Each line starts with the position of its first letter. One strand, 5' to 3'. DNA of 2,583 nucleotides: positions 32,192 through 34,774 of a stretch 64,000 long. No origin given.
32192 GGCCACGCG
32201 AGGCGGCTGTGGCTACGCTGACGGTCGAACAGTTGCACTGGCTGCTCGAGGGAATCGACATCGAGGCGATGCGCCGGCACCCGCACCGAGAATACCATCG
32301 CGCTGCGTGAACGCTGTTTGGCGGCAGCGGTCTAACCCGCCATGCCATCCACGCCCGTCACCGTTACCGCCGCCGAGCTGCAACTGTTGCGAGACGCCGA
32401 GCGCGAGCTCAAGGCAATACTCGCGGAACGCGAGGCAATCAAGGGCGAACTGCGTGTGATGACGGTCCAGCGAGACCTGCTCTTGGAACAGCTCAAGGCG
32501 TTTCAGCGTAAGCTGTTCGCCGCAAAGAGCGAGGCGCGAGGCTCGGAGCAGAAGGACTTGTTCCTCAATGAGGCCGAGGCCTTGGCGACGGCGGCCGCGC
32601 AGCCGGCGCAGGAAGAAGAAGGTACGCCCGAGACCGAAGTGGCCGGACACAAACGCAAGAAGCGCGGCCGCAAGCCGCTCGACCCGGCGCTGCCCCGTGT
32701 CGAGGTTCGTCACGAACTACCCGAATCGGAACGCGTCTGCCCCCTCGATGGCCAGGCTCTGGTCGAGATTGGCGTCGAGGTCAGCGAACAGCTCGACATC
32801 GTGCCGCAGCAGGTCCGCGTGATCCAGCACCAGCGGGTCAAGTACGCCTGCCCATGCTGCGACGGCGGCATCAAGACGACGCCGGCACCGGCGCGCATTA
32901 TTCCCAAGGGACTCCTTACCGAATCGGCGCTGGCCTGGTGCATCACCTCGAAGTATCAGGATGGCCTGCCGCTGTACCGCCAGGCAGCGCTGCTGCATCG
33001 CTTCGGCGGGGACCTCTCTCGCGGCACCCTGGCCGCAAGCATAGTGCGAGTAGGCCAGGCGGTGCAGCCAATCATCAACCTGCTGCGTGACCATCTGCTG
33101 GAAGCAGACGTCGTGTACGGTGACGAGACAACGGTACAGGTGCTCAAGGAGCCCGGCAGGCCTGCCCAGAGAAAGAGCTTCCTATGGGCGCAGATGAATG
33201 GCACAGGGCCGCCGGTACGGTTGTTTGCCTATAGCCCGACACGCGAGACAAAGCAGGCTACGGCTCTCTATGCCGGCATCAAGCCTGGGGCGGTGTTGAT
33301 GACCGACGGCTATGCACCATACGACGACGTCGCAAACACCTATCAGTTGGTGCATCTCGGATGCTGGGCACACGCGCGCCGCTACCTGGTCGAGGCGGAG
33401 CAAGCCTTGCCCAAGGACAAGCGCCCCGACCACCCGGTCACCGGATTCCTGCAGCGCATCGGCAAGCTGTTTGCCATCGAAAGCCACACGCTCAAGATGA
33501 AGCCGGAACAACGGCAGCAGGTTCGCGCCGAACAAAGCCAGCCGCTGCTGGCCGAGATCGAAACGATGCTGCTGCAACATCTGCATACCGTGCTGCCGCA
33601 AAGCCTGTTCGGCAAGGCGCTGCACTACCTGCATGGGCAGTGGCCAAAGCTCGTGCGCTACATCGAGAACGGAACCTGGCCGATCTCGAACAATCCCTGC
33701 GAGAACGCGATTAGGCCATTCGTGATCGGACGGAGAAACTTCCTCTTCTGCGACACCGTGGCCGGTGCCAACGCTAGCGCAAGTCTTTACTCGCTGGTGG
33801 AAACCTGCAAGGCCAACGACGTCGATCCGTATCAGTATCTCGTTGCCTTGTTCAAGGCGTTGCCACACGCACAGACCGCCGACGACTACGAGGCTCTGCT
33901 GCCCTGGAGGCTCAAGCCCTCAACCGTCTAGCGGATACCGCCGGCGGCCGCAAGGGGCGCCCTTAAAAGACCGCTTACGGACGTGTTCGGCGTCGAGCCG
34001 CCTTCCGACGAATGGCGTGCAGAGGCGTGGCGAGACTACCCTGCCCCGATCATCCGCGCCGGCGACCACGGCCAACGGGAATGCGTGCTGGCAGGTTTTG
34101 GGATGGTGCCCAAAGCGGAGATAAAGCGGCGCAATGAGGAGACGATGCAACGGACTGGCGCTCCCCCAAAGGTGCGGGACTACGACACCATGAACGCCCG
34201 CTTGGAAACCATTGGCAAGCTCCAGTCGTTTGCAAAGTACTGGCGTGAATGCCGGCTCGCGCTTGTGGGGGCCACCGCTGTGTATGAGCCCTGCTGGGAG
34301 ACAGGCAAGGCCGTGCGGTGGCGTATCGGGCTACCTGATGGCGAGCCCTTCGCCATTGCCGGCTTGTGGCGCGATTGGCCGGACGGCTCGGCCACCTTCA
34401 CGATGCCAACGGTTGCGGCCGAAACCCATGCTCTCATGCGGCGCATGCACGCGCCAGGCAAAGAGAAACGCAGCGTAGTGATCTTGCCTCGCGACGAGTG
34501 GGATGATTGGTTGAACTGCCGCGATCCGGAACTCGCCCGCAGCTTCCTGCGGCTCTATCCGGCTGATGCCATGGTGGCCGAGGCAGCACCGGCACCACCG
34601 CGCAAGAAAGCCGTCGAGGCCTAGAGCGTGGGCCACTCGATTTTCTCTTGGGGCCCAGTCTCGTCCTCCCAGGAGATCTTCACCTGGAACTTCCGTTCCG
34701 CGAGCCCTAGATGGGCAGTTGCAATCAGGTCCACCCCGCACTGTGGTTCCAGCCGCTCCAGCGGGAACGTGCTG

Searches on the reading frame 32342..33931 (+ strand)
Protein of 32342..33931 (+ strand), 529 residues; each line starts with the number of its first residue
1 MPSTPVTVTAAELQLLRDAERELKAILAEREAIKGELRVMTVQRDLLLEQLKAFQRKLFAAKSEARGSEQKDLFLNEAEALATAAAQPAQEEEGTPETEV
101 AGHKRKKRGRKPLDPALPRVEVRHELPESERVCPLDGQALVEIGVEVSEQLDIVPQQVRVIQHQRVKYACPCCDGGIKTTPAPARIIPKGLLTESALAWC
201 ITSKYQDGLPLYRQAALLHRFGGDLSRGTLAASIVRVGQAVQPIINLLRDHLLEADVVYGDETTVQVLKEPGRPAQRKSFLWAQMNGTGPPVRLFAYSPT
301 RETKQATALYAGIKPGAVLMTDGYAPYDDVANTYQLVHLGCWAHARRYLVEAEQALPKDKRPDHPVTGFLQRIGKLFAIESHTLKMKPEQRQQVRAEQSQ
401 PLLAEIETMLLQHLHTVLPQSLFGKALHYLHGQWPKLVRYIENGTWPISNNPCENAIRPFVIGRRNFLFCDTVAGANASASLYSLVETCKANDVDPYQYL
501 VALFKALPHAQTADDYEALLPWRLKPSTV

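Call 90: search_protein_families(library=pfam, proteins=[window:32342-33931:+], max_evalue=0.001)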
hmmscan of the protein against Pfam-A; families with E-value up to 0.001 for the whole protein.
window:32342-33931:+ (529 aa): 4 families
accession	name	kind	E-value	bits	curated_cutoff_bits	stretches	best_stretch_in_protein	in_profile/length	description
PF03050.20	DDE_Tnp_IS66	-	1.1e-91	307.7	23.1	1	189-477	1-283/284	Transposase IS66 family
PF13817.11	DDE_Tnp_IS66_C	-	2.8e-17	63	30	1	484-522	1-39/39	IS66 C-terminal element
PF13005.12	zf-IS66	-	1.6e-16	60.9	27.3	1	130-174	1-46/46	zinc-finger binding domain of transposase IS66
PF13007.12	LZ_Tnp_IS66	-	3.4e-15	56.9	22.9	1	47-122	2-71/71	Transposase C of IS166 homeodomain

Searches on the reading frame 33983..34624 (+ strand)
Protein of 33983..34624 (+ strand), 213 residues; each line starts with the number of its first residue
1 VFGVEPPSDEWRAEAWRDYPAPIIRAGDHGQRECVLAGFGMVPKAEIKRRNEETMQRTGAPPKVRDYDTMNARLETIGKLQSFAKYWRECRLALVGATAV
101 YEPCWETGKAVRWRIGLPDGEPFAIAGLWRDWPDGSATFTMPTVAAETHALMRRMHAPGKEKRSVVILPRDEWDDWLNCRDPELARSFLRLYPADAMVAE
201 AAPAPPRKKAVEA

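Call 90: search_protein_families(library=pfam, proteins=[window:33983-34624:+], max_evalue=0.001)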
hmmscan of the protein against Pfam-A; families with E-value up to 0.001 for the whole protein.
window:33983-34624:+ (213 aa): 1 family
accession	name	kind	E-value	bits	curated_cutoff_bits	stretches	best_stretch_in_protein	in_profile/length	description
PF02586.19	SRAP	-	6.5e-21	75.3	27.1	1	19-199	39-204/214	SOS response associated peptidase (SRAP)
